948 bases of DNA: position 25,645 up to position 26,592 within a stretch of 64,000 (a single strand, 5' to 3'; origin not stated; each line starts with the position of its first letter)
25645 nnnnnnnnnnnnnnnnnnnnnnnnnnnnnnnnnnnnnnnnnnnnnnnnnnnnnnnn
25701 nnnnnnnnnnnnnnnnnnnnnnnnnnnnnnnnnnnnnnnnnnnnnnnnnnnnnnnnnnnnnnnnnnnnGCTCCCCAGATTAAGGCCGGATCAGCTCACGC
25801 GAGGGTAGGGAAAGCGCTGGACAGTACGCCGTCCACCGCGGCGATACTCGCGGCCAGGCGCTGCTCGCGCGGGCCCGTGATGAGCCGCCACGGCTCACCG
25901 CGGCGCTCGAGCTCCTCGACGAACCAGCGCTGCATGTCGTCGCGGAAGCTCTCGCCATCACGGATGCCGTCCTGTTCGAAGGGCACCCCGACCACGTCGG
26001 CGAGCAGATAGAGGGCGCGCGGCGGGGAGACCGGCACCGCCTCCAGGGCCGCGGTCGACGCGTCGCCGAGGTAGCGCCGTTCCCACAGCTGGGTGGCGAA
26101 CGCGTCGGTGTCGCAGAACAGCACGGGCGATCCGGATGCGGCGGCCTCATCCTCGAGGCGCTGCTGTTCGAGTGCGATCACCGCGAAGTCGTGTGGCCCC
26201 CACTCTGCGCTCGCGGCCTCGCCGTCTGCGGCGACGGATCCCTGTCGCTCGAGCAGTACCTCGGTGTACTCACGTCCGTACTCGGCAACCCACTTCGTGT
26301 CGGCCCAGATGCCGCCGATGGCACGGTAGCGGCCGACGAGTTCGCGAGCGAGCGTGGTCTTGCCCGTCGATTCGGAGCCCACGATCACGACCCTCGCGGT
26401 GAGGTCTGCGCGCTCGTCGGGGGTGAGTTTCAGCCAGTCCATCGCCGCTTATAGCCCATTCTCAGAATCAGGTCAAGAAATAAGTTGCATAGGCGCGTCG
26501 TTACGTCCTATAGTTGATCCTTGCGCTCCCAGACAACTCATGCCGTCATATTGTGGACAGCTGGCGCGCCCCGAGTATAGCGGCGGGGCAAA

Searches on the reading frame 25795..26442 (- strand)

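Call 7: search_protein_families(library=pfam, proteins=[window:25795-26442:-], max_evalue=0.01)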
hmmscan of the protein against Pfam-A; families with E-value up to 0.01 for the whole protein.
window:25795-26442:- (215 aa): 2 families
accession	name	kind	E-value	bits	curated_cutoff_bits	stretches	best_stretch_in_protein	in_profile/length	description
PF13521.12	AAA_28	-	3.9e-27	95.9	27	1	17-195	1-164/164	AAA domain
PF13191.12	AAA_16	-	8.4e-05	23.6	32.6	1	18-93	27-103/167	AAA ATPase domain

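Call 11: search_protein_families(library=ncbifam, proteins=[window:25795-26442:-], max_evalue=0.01)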
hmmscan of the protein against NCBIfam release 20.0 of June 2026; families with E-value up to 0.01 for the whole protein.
window:25795-26442:- (215 aa): 3 families
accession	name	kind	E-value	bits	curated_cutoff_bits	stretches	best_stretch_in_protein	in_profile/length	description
TIGR01526.1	nadR_NMN_Atrans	equivalog_domain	6.6e-17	61.7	341.15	1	13-191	160-319/325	nicotinamide-nucleotide adenylyltransferase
NF005988.0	PRK08099.1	equivalog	3.2e-09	36.4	201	1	3-126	219-324/411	multifunctional transcriptional regulator/nicotinamide-nucleotide adenylyltransferase/ribosylnicotinamide kinase NadR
TIGR00231.1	small_GTP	domain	0.0073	16.1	42.5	0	15-43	3-31/164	GTP-binding protein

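Call 84: search_protein_families(library=padloc, proteins=[window:25795-26442:-], max_evalue=0.01)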
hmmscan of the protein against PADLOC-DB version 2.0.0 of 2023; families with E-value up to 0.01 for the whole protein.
window:25795-26442:- (215 aa): 2 families
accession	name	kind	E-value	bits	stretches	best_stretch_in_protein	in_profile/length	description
PDLC04140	mad8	-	0.00073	17.1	1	18-189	30-116/314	mads_8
PDLC03839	LeoA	-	0.0081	13.3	0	10-38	51-80/559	-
